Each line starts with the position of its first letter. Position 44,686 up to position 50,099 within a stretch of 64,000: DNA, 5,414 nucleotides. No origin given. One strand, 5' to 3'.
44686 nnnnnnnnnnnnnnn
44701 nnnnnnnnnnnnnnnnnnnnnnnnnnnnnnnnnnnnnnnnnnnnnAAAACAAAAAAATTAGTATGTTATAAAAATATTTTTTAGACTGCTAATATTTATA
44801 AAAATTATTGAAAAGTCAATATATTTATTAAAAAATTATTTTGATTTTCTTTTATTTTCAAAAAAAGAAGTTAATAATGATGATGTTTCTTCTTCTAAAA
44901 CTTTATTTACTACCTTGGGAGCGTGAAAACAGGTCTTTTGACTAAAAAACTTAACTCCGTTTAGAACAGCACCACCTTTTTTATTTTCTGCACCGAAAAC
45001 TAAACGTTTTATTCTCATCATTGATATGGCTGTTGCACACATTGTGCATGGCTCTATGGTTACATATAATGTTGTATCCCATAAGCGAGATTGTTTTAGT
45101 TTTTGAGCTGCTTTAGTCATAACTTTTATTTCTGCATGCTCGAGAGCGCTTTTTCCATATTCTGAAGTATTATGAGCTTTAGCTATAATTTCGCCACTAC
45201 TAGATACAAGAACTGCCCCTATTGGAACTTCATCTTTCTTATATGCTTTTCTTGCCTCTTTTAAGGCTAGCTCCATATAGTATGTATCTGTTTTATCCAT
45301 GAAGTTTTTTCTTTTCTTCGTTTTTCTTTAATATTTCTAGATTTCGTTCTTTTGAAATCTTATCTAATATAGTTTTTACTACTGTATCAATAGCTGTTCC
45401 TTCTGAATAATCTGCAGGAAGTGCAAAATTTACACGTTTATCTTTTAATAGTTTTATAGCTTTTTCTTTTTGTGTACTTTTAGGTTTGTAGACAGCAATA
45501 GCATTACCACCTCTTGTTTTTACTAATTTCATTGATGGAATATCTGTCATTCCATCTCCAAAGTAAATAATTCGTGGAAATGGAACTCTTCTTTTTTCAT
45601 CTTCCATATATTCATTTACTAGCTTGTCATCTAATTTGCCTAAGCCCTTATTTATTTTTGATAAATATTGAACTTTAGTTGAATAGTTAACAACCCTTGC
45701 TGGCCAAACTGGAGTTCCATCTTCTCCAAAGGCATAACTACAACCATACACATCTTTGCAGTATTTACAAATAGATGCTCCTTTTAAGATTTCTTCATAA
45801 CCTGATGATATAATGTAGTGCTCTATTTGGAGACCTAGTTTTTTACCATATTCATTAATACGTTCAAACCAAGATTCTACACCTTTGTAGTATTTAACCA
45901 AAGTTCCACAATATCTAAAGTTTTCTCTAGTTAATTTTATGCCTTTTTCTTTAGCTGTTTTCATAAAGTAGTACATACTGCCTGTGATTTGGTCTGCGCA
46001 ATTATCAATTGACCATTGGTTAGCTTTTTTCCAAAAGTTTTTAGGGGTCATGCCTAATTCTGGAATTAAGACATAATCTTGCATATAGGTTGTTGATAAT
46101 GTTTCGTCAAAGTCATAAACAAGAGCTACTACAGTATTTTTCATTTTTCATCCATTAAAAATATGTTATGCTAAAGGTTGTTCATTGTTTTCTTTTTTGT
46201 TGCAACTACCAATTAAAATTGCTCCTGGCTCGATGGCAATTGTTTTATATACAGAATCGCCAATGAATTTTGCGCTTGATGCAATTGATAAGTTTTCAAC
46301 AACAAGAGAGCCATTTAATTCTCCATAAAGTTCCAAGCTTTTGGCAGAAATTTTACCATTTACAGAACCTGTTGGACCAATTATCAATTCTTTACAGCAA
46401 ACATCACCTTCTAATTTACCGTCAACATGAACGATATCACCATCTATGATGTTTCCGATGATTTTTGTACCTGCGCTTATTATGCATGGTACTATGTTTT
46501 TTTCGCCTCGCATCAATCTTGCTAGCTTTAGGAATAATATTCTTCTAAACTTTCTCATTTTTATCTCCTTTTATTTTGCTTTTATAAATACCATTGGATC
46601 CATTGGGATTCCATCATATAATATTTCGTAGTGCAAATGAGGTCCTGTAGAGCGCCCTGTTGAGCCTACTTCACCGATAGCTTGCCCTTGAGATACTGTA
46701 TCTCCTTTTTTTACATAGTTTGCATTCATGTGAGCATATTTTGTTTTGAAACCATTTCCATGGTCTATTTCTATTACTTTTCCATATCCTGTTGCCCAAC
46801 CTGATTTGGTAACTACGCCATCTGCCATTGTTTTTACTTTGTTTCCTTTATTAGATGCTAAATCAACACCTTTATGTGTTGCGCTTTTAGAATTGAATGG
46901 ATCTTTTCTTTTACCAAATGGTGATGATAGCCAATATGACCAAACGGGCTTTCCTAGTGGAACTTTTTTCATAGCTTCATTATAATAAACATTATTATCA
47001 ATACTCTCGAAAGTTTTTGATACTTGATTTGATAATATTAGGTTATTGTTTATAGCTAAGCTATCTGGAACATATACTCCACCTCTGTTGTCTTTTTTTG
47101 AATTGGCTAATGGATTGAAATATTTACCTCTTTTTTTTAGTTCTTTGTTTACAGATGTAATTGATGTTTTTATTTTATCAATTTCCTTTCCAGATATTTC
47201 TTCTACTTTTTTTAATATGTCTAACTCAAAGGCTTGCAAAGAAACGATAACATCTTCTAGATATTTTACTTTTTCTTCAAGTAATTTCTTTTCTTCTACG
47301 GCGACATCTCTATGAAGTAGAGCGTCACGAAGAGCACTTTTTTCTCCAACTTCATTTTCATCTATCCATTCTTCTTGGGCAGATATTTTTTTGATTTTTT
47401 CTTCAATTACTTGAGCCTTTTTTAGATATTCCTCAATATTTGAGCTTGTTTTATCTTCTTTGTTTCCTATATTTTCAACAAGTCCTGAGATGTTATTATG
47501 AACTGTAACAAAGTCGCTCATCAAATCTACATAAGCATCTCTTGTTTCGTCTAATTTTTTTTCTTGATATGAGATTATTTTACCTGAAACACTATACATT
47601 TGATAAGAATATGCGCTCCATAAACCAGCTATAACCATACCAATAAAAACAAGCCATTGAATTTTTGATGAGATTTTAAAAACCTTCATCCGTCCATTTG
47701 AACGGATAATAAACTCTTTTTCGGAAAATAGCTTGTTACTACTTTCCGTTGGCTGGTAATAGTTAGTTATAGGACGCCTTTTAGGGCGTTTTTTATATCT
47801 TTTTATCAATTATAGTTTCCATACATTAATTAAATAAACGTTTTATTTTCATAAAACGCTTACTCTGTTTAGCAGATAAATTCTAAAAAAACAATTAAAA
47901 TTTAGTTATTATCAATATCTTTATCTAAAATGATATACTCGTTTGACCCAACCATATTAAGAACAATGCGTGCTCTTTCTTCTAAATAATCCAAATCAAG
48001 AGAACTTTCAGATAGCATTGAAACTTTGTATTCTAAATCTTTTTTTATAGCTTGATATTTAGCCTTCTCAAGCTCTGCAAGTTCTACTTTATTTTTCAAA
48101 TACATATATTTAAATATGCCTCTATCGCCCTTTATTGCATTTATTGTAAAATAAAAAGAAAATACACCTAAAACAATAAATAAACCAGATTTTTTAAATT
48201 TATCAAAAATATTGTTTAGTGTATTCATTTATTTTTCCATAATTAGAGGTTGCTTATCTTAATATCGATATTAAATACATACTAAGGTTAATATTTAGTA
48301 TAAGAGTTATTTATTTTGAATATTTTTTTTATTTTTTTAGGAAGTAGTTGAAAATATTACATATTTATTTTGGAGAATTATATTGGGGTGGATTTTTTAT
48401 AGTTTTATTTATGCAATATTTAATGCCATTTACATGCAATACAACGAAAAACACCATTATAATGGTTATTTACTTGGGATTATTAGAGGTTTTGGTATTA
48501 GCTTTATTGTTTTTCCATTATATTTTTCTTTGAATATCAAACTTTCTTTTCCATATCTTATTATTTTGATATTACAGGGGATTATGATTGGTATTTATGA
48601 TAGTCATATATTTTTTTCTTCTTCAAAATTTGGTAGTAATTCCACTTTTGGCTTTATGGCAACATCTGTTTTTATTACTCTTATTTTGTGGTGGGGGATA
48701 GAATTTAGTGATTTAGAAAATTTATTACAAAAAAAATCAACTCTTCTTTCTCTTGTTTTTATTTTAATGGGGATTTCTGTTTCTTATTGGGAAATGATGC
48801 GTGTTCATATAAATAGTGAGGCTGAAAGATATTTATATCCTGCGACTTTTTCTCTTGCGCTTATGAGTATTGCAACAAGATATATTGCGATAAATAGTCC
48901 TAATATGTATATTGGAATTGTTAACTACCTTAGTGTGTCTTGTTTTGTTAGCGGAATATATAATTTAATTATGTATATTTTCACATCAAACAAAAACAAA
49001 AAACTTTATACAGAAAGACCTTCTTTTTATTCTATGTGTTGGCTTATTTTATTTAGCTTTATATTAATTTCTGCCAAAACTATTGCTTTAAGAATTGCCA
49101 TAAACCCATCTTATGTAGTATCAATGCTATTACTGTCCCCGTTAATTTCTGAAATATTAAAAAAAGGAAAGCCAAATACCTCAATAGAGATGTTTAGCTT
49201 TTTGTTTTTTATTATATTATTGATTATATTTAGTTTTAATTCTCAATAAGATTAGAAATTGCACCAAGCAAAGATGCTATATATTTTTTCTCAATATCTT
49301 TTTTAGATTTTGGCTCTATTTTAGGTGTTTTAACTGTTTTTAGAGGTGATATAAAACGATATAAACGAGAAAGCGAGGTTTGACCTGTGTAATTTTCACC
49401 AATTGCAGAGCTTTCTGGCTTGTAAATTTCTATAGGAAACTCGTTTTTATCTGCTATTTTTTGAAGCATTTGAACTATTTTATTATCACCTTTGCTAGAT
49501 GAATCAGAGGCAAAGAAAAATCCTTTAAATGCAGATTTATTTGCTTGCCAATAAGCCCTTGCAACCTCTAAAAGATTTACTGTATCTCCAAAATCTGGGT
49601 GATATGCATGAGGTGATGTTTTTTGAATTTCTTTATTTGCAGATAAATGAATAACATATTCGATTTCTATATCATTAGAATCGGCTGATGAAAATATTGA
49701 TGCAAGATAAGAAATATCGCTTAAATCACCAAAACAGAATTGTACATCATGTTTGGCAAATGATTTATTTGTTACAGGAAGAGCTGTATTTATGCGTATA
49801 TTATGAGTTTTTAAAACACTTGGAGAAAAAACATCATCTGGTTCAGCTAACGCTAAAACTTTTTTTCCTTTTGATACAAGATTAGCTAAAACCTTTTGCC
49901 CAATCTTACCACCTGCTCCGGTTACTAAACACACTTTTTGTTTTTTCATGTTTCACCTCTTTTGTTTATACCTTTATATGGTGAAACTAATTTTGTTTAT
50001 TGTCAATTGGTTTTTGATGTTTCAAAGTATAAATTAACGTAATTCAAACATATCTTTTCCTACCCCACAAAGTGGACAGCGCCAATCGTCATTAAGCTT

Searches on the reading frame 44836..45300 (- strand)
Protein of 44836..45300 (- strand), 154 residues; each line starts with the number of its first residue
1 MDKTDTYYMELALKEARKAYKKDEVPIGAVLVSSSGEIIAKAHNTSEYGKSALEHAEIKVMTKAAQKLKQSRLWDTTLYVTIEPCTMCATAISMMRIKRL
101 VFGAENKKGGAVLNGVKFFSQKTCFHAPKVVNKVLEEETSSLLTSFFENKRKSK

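Call 68: search_protein_families(library=pfam, proteins=[window:44836-45300:-], max_evalue=0.0001)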
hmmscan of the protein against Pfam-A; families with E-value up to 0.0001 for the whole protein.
window:44836-45300:- (154 aa): 5 families
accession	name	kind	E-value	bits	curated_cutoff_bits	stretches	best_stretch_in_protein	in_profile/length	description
PF14437.12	MafB19-deam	-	1.9e-34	119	27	1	7-151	5-142/142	MafB19-like deaminase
PF00383.29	dCMP_cyt_deam_1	-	5.3e-29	100.6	25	1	3-103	2-101/102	Cytidine and deoxycytidylate deaminase zinc-binding region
PF14439.12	Bd3614-deam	-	1.3e-10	41.7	38.5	1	26-95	9-77/113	Bd3614-like deaminase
PF18750.7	SNAD4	-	2.1e-06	28.3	27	1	51-94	29-73/130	Secreted Novel AID/APOBEC-like Deaminase 4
PF18772.7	APOBEC2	-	1.4e-05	25.7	26.8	1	50-94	46-91/175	APOBEC2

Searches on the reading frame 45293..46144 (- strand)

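Call 68: search_protein_families(library=pfam, proteins=[window:45293-46144:-], max_evalue=0.0001)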
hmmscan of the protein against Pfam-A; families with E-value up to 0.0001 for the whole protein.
window:45293-46144:- (283 aa): 1 family
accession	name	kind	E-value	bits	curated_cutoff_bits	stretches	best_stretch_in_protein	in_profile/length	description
PF12710.13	HAD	-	5.5e-05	24.1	27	0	9-206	2-189/189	haloacid dehalogenase-like hydrolase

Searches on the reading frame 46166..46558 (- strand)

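Call 68: search_protein_families(library=pfam, proteins=[window:46166-46558:-], max_evalue=0.0001)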
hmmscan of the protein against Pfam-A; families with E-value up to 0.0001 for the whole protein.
window:46166-46558:- (130 aa): 1 family
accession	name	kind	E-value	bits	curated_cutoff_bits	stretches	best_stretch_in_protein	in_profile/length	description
PF04519.19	Bactofilin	-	4.3e-21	75.4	27.9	1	26-119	2-97/98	Polymer-forming cytoskeletal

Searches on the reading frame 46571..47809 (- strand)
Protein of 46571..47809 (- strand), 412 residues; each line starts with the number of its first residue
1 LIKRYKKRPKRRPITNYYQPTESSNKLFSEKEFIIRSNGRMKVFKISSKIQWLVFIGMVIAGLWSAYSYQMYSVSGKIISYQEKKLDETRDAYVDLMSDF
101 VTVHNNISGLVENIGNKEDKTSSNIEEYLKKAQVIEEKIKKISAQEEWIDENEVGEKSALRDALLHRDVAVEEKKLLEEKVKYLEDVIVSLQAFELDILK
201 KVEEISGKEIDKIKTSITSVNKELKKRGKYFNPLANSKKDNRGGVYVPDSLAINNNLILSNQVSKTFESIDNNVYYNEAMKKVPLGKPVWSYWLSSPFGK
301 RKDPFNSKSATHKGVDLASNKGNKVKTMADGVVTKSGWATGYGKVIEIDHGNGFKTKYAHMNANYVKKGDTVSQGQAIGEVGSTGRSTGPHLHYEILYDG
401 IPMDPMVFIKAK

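Call 68: search_protein_families(library=pfam, proteins=[window:46571-47809:-], max_evalue=0.0001)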
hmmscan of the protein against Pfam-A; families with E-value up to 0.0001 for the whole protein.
window:46571-47809:- (412 aa): 1 family
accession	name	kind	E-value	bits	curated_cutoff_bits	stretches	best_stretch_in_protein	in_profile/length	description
PF01551.29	Peptidase_M23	-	2.4e-35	121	28.7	1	311-405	2-96/96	Peptidase family M23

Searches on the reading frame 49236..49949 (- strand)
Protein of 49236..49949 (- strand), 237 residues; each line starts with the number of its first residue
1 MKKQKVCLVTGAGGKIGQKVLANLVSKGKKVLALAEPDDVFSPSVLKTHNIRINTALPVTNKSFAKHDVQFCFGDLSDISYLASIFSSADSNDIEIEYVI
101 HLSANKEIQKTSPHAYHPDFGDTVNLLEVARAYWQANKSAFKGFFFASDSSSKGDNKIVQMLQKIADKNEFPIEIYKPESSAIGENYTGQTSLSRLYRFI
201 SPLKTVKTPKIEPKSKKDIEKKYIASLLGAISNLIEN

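Call 68: search_protein_families(library=pfam, proteins=[window:49236-49949:-], max_evalue=0.0001)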
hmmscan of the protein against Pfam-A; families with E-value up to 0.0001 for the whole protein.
window:49236-49949:- (237 aa): 3 families
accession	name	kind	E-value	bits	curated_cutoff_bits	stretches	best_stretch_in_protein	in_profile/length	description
PF16363.11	GDP_Man_Dehyd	-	4.5e-09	36.7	27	1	8-151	1-131/332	GDP-mannose 4,6 dehydratase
PF01370.27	Epimerase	-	6.1e-08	32.8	20.9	1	8-155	2-121/240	NAD dependent epimerase/dehydratase family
PF02719.21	Polysacc_synt_2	-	8.9e-05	22.2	20.2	0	8-109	2-91/293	Polysaccharide biosynthesis protein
